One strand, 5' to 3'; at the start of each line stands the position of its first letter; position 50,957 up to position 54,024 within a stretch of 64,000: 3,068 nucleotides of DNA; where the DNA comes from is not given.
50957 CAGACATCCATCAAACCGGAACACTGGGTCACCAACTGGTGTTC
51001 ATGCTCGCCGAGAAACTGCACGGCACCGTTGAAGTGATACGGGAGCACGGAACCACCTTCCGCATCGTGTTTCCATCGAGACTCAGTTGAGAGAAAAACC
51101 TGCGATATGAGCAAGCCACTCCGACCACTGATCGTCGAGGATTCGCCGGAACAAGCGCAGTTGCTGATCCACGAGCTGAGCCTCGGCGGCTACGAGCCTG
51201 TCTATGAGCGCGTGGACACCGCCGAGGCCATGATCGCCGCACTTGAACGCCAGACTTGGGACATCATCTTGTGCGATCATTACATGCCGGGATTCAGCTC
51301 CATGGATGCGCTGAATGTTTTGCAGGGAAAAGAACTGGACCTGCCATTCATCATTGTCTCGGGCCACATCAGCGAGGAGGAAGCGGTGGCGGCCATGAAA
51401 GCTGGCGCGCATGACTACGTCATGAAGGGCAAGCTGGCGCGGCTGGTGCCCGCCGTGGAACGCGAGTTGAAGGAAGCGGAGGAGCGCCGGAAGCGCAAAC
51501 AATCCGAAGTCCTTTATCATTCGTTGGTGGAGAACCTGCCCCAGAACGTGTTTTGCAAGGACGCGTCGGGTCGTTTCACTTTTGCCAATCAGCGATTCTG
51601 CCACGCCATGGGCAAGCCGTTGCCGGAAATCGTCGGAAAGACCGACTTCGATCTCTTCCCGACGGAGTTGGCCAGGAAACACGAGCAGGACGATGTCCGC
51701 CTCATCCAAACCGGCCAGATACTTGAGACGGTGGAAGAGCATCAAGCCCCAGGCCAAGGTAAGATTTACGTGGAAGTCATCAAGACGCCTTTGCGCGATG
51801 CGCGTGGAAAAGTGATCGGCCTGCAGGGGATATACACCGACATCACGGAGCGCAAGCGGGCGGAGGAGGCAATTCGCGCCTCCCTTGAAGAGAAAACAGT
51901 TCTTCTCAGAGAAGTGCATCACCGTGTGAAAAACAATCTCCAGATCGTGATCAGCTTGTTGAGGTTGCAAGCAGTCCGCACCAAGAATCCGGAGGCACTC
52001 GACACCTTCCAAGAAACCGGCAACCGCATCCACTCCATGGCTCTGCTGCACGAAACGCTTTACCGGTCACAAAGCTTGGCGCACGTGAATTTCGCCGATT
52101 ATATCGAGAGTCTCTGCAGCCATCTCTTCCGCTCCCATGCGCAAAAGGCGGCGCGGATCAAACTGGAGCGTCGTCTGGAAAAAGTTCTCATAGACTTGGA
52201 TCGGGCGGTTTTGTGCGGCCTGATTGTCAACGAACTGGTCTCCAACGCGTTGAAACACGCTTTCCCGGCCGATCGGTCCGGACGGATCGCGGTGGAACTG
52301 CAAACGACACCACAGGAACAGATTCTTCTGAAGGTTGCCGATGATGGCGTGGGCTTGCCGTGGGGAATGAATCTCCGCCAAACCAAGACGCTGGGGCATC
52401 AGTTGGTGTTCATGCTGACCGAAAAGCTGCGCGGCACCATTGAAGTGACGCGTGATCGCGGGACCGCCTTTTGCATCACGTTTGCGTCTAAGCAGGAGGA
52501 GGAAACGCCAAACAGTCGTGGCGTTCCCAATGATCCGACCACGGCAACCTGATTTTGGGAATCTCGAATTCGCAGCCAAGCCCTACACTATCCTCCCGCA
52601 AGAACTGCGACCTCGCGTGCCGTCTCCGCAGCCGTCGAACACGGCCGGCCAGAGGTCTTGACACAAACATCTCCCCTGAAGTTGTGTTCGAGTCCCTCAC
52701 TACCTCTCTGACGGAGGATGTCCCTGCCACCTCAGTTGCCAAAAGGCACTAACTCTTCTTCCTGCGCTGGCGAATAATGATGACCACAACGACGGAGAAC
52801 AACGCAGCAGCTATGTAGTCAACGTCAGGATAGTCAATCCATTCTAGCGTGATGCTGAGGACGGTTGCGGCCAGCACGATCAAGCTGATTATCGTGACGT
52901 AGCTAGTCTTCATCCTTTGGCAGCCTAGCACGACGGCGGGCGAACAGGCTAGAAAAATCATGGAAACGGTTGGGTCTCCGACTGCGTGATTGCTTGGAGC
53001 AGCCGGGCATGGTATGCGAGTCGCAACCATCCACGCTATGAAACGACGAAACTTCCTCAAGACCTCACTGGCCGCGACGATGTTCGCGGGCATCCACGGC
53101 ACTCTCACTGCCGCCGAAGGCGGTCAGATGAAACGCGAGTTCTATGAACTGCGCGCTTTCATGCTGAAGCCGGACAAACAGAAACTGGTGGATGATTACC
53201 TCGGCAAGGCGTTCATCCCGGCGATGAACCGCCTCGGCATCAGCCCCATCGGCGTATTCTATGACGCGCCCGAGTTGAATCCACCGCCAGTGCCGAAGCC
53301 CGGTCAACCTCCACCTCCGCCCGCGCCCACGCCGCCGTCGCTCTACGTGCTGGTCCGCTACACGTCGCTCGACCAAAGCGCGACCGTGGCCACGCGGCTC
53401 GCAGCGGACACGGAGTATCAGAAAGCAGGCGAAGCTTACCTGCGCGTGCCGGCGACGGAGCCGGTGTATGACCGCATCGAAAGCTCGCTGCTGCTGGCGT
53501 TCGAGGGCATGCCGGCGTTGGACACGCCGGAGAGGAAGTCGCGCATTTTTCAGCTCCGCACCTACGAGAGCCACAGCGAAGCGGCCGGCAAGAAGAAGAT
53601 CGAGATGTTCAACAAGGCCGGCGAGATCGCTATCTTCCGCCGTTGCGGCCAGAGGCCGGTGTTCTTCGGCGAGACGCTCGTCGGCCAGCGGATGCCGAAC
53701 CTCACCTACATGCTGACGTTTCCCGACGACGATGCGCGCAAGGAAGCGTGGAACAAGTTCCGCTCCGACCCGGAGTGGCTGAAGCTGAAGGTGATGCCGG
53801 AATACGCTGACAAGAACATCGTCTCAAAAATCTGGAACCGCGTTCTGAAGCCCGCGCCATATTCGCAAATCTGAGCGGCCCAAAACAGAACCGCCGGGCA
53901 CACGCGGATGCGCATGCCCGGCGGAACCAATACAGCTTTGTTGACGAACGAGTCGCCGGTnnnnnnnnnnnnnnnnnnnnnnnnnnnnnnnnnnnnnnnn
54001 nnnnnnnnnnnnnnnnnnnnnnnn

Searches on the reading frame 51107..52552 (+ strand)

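Call 12: search_protein_families(library=pfam, proteins=[window:51107-52552:+], max_evalue=0.01)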
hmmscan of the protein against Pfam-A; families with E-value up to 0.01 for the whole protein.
window:51107-52552:+ (481 aa): 9 families
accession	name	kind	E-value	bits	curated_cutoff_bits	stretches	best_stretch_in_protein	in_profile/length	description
PF07568.18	HisKA_2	-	2.5e-29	101.6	22.3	1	269-343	1-75/76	Histidine kinase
PF08448.16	PAS_4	-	7.8e-25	87.7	23.1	1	141-251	1-110/110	PAS fold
PF00072.30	Response_reg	-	6.3e-17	62.2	30.2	1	8-115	2-108/111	Response regulator receiver domain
PF13426.13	PAS_9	-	3.8e-10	40.4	27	1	147-248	3-103/103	PAS domain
PF00989.32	PAS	-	3.2e-09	37.2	22.6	1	137-246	3-113/113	PAS fold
PF02518.31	HATPase_c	-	1e-08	36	26.4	1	372-460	8-108/111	Histidine kinase-, DNA gyrase B-, and HSP90-like ATPase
PF07536.20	HWE_HK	-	6.6e-07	30.4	22.8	1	269-336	1-65/83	HWE histidine kinase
PF13581.12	HATPase_c_2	-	5.7e-06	26.8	27.4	1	349-417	11-79/127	Histidine kinase-like ATPase domain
PF13188.13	PAS_8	-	1e-05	25.7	21.8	1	136-189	2-55/65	PAS domain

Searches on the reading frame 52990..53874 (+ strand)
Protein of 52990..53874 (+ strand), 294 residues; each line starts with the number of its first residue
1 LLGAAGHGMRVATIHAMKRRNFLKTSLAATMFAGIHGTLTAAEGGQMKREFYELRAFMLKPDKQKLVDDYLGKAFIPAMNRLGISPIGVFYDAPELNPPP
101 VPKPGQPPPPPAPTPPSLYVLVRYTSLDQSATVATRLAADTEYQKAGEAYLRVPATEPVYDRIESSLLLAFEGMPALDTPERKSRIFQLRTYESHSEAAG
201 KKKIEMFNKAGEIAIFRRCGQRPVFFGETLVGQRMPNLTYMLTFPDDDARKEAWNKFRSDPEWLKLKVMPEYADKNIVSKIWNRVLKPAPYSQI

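Call 12: search_protein_families(library=pfam, proteins=[window:52990-53874:+], max_evalue=0.01)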
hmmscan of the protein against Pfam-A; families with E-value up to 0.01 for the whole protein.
window:52990-53874:+ (294 aa): 2 families
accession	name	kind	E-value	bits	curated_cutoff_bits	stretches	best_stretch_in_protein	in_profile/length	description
PF07978.19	NIPSNAP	-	3.8e-21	75.6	22.3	1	188-293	2-102/102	NIPSNAP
PF10518.14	TAT_signal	-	0.0022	18.3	22.7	1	17-31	2-16/21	TAT (twin-arginine translocation) pathway signal sequence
